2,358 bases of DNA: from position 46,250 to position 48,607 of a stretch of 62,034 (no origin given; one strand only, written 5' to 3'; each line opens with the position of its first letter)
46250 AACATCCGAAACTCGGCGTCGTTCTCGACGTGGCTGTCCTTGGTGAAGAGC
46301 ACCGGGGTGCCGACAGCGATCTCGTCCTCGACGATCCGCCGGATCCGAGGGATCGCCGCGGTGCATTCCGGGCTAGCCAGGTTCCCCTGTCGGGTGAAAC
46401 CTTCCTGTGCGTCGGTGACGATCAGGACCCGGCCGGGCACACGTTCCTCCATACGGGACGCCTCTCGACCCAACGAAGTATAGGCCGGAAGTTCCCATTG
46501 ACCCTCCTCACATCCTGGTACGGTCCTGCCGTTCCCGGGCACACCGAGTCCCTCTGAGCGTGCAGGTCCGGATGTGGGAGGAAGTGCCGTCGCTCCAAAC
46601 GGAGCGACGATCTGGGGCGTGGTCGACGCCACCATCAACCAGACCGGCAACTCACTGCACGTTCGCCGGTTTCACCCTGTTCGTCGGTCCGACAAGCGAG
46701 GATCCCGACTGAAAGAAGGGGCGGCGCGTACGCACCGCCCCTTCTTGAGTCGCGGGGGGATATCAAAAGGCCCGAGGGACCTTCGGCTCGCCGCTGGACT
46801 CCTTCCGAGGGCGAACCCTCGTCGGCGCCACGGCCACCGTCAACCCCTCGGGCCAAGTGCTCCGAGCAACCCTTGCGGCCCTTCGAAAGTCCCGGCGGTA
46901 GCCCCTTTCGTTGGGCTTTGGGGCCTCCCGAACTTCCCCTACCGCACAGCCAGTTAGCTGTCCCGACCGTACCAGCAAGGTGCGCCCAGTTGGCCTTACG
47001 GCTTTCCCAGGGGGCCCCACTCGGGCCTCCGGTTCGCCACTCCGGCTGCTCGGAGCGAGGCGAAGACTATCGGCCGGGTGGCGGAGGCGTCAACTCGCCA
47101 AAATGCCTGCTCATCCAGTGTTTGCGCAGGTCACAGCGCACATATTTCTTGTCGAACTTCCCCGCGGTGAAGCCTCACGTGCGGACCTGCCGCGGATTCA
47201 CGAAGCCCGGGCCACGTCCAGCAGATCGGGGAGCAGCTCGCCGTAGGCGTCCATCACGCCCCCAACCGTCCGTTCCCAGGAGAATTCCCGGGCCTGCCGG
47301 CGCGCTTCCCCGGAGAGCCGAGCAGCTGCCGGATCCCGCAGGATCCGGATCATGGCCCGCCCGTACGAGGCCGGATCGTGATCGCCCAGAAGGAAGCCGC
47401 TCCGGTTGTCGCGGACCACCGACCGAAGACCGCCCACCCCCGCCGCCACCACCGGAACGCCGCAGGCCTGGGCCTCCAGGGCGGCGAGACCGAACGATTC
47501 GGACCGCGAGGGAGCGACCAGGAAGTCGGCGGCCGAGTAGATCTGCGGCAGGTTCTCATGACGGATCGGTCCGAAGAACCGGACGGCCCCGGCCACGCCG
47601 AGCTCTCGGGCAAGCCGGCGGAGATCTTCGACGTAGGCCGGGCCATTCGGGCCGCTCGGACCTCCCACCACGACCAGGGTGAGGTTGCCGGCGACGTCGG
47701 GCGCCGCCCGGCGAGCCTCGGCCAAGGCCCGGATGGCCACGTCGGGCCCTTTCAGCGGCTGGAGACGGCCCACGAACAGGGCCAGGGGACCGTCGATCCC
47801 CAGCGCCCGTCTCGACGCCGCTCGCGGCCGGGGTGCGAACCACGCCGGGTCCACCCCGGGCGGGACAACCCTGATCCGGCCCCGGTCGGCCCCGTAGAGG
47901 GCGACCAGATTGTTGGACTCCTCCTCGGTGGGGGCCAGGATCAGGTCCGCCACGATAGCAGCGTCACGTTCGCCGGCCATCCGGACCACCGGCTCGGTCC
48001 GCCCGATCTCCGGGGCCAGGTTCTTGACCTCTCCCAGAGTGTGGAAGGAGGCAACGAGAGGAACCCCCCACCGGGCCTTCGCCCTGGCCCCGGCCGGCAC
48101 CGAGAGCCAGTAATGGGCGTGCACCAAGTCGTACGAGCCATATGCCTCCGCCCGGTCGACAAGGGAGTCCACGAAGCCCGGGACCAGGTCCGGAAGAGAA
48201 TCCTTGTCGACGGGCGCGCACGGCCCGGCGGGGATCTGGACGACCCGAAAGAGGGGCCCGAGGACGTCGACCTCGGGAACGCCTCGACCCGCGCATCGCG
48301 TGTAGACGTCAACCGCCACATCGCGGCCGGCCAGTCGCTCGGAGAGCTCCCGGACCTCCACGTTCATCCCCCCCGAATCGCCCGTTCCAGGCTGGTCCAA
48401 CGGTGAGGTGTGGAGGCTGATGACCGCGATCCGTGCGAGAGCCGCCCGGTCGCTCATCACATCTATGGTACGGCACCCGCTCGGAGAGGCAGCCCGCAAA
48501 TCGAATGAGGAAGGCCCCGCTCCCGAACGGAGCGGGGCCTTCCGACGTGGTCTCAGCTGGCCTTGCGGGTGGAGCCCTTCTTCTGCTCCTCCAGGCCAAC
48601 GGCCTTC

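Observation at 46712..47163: Candidate novel structured ncRNA: promoter-to-terminator unit in the only large non-coding gap of the window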

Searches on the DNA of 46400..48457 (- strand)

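Call 4: search_rna_families(source=window, start=46400, end=47300, threshold=evalue, max_evalue=10, show_alignments=3)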
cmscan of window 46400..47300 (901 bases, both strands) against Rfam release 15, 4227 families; matches with E-value up to 10: 5.
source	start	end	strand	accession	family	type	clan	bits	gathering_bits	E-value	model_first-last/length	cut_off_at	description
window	46713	46746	-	RF02346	ar35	Gene; sRNA;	-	19.7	45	0.28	106-141/144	no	Alphaproteobacterial sRNA ar35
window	46713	46746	+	RF02346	ar35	Gene; sRNA;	-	19.3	45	0.34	106-141/144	no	Alphaproteobacterial sRNA ar35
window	46712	46829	-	RF01757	sbcD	Gene; sRNA;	-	16.4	40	1.2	1-155/155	no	sbcD RNA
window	46703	46787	-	RF00519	suhB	Gene; sRNA;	CL00108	15.3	41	2.7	1-77/77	no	Makes More Granules Regulator RNA (mmgR)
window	46706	46786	-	RF02566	Ms1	Gene; sRNA;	-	13.8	162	0.42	1-304/304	no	Mycobacterium smegmatis small RNA 1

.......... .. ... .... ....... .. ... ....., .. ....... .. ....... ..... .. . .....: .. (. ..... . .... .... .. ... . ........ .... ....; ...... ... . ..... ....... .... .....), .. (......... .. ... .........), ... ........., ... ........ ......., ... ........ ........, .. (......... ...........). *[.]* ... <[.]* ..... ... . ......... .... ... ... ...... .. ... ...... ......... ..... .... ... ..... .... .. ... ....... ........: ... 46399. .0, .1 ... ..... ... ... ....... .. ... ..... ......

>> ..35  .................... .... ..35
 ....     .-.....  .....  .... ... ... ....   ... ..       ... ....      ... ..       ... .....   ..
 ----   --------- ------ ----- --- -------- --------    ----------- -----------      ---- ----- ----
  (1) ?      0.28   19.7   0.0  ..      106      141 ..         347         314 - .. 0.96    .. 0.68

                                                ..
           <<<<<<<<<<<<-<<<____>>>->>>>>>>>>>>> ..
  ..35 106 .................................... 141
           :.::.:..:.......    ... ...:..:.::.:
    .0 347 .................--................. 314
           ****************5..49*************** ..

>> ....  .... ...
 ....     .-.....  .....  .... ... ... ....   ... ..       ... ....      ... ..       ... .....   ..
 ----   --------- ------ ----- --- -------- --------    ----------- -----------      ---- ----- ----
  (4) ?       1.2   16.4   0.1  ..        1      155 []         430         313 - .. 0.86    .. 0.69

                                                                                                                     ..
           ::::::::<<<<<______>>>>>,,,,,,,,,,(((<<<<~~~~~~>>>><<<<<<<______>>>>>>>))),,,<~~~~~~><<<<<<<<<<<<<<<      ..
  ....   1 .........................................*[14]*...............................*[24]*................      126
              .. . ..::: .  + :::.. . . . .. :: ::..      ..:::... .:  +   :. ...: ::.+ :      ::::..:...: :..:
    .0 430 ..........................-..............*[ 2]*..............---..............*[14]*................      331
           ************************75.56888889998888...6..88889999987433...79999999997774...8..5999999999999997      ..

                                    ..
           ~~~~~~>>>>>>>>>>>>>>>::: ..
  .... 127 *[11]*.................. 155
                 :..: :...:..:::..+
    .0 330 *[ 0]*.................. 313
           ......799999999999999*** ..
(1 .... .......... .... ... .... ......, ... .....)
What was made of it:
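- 46712..46746 (-): Second, perfectly symmetric terminator hairpin. It is not part of the conserved RNA. Rfam reports only terminator-like hits here on both strands (call 4).
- On Ms1 (RF02566): The model scores 13.8 bits, and only over the terminator region 46706-46786 (call 4).
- Closest known: Ms1 RNA. Different: There is no sequence or profile similarity: 13.8 bits against a threshold of 162 (call 4).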

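Call 24: build_rna_model(alignment_id=A1)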
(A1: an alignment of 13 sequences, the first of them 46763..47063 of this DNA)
Model R1 built from alignment A1 (13 sequences, 340 columns); structure: RNAalifold consensus.
model positions 279; base pairs 79; branch points 1; effective number of sequences 1.57; information 0.59 bits per position. Calibrated on 0.2 Mb of random sequence (short: E-values are rough).
structure used (alignment columns):
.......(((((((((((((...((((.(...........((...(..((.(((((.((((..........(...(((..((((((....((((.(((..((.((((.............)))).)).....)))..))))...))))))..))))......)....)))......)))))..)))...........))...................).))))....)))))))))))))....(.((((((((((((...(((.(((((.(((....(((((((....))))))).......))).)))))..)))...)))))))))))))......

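Call 25: search_with_rna_model(model_id=R1, sources=[window, L001, L002, L003, L004, L005, L006, L007, L008, L009, L010, L011, L012, L013, L014, L015, L016, L017, L018, L019, L020, L021, L022, L023, L024, L025, L026, L027, L028, L029, L030, L031, L032, L033, L034, L035, L036, L037, L038, L039, L040, L041, L042, L043, L044, L045, L046, L047, L048, L049, L050, L051, L052, L053, L054, L055, L056, L057, L058, L059, L060, L061, L062, L063, L064, L065, L066, L067, L068, L069, L070, L071, L072, L073, L074, L075, L076, L077, L078, L079, L080], max_evalue=1)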
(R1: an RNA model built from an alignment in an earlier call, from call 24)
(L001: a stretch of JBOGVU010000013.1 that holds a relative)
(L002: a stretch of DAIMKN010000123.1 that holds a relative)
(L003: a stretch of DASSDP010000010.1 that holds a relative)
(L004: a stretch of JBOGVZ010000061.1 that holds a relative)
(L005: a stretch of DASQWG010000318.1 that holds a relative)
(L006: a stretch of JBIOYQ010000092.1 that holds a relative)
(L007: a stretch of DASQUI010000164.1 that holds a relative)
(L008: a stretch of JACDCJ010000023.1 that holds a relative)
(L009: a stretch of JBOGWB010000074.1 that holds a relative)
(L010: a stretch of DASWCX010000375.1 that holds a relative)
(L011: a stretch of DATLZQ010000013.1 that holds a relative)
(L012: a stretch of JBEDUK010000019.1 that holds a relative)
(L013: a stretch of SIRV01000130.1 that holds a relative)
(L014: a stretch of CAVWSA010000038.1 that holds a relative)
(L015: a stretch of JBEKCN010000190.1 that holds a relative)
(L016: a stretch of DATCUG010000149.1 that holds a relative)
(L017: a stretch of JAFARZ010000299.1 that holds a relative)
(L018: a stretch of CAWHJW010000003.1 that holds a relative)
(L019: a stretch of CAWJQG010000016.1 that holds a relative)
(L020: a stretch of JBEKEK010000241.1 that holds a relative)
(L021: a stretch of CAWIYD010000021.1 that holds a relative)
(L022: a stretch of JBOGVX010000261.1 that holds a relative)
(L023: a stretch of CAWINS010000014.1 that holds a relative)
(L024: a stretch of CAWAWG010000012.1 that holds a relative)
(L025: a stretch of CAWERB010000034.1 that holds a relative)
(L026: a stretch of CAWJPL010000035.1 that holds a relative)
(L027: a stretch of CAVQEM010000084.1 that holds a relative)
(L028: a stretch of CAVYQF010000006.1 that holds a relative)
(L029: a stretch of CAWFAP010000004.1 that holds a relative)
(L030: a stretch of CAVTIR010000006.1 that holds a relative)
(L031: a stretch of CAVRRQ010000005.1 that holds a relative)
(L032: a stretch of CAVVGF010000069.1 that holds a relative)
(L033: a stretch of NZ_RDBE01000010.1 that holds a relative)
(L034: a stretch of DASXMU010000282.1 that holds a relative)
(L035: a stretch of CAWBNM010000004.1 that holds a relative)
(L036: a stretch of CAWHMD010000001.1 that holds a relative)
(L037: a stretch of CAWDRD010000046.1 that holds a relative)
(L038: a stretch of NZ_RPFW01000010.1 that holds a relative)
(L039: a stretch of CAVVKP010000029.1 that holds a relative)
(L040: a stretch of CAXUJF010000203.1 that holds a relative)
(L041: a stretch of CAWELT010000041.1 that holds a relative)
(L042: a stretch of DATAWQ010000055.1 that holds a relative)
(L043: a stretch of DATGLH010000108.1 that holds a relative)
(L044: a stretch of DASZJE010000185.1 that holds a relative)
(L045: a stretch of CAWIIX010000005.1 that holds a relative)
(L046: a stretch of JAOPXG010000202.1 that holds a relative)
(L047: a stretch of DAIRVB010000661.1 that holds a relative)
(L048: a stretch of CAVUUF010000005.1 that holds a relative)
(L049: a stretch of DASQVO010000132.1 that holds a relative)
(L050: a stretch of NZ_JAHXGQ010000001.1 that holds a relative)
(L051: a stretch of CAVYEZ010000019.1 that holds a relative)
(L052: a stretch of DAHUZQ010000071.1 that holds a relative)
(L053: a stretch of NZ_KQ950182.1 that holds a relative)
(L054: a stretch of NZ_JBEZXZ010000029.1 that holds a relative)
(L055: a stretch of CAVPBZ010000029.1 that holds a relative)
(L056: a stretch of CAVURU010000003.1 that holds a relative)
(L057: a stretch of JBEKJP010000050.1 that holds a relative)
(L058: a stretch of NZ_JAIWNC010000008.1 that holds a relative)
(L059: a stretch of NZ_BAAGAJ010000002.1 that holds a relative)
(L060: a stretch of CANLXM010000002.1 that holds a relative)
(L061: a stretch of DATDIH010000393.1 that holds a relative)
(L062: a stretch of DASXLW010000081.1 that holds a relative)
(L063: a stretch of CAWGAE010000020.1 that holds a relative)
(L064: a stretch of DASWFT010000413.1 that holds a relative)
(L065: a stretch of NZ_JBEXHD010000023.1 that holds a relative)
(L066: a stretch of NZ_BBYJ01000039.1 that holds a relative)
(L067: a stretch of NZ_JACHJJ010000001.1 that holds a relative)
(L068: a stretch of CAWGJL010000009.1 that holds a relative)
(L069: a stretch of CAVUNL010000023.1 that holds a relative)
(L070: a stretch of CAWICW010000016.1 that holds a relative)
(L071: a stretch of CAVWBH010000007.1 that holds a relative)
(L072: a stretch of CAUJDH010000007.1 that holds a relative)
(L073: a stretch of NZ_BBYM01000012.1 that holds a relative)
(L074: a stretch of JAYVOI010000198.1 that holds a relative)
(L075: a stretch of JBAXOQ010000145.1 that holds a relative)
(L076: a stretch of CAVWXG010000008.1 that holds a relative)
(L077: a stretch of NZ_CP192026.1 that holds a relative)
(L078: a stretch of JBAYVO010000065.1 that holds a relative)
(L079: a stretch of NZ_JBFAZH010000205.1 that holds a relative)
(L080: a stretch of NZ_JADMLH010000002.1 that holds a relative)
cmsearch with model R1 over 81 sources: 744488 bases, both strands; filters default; matches with E-value up to 1: 29.
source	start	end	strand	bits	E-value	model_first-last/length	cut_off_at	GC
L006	5899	6179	+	280.7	3.1e-72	1-279/279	no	0.67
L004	5354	5653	+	280.4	3.8e-72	1-279/279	no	0.68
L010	5974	6251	+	279.2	8.1e-72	1-279/279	no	0.67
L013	5366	5647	+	270.8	1.3e-69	1-279/279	no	0.66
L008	6473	6751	+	270.8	1.3e-69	1-279/279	no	0.67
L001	5354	5659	+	260.6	6.4e-67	1-279/279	no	0.7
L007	3700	3997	+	260.5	7.1e-67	1-279/279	no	0.68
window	46763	47063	-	253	6.7e-65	1-279/279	no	0.68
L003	2760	3053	+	249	7.9e-64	1-279/279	no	0.67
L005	4009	4314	+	245.6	6.2e-63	1-279/279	no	0.71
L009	5367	5665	+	237.1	1.1e-60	1-279/279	no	0.71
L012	6158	6444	+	148.6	2.8e-37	1-279/279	no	0.72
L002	3122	3408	+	146.6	9.5e-37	1-279/279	no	0.68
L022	5268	5382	+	91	4.7e-22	1-113/279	3'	0.65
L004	5345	5565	-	35.1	2.9e-07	1-279/279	no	0.64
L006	5893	6113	-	31.1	3.3e-06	1-279/279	no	0.63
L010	5968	6185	-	29.7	8e-06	1-279/279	no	0.65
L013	5357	5578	-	28.9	1.3e-05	1-279/279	no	0.64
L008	6467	6685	-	26.8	4.8e-05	1-279/279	no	0.66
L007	3903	4025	-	23.8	0.00028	1-279/279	no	0.66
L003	2767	2961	-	23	0.00046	8-206/279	no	0.65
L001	5346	5568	-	21.2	0.0014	1-279/279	no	0.69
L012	6378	6439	-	20.4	0.0023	210-273/279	no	0.76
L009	5573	5704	-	19.6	0.0036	1-279/279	no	0.69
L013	5580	5638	-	17.1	0.017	213-271/279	no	0.76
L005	4222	4312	-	11.9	0.4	207-273/279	no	0.74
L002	3334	3452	-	11.8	0.43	1-279/279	no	0.64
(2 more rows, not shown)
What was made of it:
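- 46765..47056 (-): The RNA itself, about 292 nt. The predicted 5' end is G47056 and the 3' end lies in the U tract 46768-46765. Model R1 matches 46763-47063 at 253 bits (call 25).
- Tried and rejected: Remote homologues: model R1 found nothing downstream of mshA in L011 or L014-L080, which include Streptosporangiaceae, Trebonia, Nocardioides and Actinoplanes (call 25).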
